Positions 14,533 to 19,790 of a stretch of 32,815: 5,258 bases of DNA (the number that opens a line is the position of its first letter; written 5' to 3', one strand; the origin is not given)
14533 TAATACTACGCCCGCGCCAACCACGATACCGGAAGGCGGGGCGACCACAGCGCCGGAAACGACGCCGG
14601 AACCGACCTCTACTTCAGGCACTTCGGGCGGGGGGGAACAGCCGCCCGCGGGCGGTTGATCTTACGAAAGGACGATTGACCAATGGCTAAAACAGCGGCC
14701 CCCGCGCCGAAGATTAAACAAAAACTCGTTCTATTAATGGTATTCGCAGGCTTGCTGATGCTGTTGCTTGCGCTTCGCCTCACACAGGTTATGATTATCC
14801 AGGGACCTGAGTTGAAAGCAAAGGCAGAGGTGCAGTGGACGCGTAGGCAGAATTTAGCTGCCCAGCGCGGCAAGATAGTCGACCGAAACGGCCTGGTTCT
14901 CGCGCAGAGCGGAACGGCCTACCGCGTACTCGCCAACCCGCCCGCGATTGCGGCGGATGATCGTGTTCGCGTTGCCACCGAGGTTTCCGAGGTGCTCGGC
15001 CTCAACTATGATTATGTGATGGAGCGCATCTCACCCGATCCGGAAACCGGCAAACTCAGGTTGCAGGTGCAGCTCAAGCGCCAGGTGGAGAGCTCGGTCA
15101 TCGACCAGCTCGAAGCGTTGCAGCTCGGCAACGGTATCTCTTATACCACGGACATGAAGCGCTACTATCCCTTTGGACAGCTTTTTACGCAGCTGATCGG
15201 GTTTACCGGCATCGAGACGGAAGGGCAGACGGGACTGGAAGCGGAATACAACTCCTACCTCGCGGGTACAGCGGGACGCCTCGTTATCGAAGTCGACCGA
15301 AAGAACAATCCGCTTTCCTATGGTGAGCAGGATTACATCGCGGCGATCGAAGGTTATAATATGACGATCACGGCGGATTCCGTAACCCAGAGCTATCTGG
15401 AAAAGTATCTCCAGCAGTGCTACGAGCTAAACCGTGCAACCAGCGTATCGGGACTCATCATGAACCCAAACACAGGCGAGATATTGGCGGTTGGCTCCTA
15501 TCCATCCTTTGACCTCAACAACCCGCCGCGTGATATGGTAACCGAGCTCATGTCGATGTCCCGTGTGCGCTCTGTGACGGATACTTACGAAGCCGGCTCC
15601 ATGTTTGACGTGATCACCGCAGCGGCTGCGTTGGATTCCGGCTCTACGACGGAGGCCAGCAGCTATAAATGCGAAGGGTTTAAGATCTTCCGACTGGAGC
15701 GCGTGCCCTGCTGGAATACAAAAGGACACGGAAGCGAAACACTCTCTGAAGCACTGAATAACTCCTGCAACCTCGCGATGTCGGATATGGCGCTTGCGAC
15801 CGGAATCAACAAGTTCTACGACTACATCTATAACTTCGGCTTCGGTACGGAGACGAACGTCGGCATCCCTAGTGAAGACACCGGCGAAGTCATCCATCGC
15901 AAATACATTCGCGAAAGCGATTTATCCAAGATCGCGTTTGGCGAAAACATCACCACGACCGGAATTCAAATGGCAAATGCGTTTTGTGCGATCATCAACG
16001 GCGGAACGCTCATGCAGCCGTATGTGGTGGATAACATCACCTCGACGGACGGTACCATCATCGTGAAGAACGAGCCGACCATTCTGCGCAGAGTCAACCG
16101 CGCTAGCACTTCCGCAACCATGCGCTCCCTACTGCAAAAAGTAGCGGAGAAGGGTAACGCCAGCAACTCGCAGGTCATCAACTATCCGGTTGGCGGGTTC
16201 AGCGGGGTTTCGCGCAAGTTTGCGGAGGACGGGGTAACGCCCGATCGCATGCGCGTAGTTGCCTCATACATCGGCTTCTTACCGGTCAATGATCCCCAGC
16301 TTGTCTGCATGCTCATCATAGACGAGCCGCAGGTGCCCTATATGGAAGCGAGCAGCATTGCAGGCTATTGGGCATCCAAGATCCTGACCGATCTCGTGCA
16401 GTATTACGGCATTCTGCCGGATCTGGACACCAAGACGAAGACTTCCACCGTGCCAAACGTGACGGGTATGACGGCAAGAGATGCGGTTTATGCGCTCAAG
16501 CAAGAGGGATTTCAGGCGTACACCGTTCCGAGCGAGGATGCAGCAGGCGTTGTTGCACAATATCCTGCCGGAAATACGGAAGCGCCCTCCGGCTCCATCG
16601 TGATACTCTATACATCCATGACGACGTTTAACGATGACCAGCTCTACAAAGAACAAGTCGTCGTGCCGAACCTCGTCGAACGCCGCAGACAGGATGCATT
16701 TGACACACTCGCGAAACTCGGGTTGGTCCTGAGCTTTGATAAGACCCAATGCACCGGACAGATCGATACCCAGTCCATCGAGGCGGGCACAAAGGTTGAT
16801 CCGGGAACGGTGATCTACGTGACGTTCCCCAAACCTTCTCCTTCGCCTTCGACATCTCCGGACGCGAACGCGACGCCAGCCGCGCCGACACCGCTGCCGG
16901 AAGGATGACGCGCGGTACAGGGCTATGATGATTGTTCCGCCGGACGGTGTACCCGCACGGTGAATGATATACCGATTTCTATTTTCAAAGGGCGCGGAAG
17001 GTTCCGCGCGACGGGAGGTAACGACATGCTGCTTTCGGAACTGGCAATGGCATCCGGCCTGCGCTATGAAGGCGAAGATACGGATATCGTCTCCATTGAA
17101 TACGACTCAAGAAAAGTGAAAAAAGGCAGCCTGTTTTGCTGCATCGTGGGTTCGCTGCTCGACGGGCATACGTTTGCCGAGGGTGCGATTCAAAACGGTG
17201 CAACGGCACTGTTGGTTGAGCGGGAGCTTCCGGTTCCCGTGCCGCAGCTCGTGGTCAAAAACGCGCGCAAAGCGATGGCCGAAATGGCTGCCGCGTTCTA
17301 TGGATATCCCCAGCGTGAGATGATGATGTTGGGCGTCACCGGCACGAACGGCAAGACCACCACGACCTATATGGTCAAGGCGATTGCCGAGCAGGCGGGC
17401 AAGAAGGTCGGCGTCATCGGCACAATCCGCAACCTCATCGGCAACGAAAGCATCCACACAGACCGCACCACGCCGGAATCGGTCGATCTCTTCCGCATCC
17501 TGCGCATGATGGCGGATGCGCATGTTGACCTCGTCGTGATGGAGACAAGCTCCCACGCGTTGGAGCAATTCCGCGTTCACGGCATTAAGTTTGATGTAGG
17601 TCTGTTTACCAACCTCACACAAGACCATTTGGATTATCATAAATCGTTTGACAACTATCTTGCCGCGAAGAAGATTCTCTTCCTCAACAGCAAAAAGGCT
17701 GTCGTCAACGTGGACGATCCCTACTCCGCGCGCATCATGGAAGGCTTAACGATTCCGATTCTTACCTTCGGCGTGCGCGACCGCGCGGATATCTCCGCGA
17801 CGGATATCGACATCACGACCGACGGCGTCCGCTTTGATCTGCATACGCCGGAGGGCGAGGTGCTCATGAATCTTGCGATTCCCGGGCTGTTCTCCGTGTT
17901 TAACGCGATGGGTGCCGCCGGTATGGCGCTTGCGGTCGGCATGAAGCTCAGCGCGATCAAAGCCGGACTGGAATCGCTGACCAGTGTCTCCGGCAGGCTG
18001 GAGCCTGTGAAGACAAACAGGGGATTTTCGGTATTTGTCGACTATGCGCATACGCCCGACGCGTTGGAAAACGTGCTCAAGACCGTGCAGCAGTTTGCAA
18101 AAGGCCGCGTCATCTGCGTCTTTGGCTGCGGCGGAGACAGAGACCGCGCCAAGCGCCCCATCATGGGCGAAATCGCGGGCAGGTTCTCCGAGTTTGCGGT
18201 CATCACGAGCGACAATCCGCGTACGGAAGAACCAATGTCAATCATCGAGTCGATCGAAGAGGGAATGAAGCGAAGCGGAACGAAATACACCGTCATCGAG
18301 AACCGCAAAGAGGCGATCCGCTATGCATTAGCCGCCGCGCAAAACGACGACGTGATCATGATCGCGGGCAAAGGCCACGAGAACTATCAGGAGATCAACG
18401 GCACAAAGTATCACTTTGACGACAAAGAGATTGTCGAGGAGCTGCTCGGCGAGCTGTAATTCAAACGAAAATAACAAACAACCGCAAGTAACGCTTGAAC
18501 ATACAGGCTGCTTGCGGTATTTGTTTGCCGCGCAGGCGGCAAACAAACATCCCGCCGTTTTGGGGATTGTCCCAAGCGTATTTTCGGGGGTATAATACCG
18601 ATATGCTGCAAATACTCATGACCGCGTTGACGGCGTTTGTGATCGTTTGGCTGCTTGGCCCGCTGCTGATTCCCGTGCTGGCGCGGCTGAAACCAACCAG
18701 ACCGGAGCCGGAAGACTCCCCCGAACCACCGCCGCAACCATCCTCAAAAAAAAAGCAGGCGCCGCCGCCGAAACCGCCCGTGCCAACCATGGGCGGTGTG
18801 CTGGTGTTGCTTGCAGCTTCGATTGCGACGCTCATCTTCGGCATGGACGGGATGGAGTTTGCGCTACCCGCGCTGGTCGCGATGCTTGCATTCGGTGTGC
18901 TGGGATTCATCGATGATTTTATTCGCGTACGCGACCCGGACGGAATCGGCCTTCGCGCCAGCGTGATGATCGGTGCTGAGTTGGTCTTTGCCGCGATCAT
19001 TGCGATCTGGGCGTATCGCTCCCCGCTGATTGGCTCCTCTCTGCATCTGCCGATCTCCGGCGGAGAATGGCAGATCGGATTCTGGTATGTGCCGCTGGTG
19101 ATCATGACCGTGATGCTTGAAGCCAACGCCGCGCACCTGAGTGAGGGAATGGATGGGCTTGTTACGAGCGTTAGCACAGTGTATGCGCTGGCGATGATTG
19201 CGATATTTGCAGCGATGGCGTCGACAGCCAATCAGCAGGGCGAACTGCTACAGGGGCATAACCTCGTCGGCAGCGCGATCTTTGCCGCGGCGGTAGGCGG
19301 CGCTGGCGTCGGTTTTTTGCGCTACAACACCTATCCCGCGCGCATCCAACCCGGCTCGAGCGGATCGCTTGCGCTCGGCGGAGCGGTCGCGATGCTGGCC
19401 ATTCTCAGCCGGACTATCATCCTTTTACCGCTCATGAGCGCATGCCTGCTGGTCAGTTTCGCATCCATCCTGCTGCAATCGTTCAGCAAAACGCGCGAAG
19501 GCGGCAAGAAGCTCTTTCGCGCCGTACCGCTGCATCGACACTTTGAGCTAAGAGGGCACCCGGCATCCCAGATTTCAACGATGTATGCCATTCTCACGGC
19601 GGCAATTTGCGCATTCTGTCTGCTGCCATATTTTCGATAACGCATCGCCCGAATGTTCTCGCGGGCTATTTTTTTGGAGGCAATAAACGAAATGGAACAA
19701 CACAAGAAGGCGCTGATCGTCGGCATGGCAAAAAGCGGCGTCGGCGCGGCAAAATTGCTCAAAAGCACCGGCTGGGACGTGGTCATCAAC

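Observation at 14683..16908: dcw-cluster class B PBP has lost both catalytic lysines (SxxK reads S-M-F-D, KTG reads F-S-G)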

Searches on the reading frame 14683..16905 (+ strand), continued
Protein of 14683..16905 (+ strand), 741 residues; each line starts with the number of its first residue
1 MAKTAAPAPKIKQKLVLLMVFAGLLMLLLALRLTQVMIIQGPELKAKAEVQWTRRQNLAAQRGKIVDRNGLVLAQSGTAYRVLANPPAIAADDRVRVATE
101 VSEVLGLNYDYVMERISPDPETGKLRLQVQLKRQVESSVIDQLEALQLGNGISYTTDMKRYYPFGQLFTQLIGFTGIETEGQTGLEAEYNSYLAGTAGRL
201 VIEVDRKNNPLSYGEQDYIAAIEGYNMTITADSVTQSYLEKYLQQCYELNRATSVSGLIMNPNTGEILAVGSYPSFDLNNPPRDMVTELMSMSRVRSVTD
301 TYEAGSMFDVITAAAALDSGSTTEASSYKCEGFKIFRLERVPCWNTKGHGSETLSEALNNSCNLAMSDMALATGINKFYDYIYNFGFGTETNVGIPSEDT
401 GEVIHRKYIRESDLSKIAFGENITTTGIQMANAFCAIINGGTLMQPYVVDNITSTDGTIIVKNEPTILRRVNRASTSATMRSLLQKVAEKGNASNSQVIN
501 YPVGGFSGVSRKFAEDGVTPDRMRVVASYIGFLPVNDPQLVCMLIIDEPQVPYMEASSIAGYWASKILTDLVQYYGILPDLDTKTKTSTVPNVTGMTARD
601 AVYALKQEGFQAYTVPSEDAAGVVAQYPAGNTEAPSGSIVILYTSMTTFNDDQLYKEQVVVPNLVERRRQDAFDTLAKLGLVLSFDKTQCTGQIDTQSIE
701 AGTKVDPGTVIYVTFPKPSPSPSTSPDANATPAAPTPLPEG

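Call 69: find_encoding_contigs(protein=P0402, flank=6000, max_places=3)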
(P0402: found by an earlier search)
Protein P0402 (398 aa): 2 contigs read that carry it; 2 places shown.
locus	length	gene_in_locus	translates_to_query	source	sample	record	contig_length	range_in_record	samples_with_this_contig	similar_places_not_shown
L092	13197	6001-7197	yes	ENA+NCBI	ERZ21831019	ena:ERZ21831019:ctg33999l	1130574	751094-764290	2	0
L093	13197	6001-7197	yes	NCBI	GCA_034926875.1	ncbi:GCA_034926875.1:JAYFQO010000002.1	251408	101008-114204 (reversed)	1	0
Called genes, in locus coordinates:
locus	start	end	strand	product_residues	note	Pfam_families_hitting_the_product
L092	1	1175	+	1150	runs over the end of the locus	PF17757:UvrB_inter, PF02559:CarD_TRCF_RID, PF00270:DEAD, PF04851:ResIII, PF00271:Helicase_C, PF03461:TRCF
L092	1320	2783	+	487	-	PF13623:SurA_N_2 (weak), PF13624:SurA_N_3 (weak), PF13145:Rotamase_2 (faint)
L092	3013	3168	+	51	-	PF00301:Rubredoxin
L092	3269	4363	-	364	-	PF01497:Peripla_BP_2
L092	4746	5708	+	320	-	PF12146:Hydrolase_4, PF00561:Abhydrolase_1, PF12697:Abhydrolase_6, PF00326:Peptidase_S9 (faint)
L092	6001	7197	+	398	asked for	PF01098:FTSW_RODA_SPOVE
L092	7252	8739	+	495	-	PF08478:POTRA_1, PF03799:FtsQ_DivIB_C (weak)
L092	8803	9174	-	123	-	PF01325:Fe_dep_repress, PF02742:Fe_dep_repr_C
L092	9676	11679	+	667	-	PF00009:GTP_EFTU (faint), PF01926:MMR_HSR1, PF02421:FeoB_N, PF17910:FeoB_Cyto, PF07670:Gate, PF07664:FeoB_C, PF07670:Gate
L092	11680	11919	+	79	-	-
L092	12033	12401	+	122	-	PF13192:Thioredoxin_3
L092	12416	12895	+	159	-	PF03773:ArsP_1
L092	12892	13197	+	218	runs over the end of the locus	PF03773:ArsP_1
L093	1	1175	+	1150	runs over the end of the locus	PF17757:UvrB_inter, PF02559:CarD_TRCF_RID, PF00270:DEAD, PF04851:ResIII, PF00271:Helicase_C, PF03461:TRCF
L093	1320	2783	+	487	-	PF13623:SurA_N_2 (weak), PF13624:SurA_N_3 (weak), PF13145:Rotamase_2 (weak)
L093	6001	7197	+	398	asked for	PF01098:FTSW_RODA_SPOVE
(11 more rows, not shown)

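Call 74: find_encoding_contigs(protein=P0288, flank=9000, max_places=1)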
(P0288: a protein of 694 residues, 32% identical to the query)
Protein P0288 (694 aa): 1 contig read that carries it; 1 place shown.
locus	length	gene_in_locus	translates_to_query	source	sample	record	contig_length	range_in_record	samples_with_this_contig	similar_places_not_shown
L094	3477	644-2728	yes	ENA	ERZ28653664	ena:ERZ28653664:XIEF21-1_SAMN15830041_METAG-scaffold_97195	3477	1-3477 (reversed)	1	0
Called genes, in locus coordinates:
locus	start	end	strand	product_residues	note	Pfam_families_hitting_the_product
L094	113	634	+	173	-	-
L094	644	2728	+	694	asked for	PF03717:PBP_dimer, PF21922:PBP_dimer_2 (faint), PF00905:Transpeptidase, PF03793:PASTA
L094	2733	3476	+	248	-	?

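Call 75: find_encoding_contigs(protein=P0257, flank=9000, max_places=1)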
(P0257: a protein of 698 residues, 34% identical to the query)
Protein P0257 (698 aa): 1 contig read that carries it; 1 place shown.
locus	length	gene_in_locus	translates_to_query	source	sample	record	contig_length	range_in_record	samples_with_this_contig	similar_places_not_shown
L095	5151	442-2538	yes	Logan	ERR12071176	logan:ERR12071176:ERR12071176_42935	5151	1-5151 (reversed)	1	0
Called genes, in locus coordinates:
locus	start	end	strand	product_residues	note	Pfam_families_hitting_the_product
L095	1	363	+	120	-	?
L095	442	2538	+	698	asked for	PF03717:PBP_dimer, PF21922:PBP_dimer_2 (faint), PF00905:Transpeptidase, PF03793:PASTA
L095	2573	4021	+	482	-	PF01225:Mur_ligase, PF08245:Mur_ligase_M, PF02875:Mur_ligase_C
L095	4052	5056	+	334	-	PF10555:MraY_sig1 (weak), PF00953:Glycos_transf_4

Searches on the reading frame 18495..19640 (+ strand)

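Call 9: search_protein_families(library=pfam, proteins=[window:18495-19640:+], max_evalue=0.001)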
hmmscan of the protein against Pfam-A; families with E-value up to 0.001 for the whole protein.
window:18495-19640:+ (381 aa): 1 family
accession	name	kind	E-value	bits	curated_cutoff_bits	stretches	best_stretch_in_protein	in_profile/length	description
PF00953.26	Glycos_transf_4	-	1.1e-22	81.1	27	1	126-305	4-159/160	Glycosyl transferase family 4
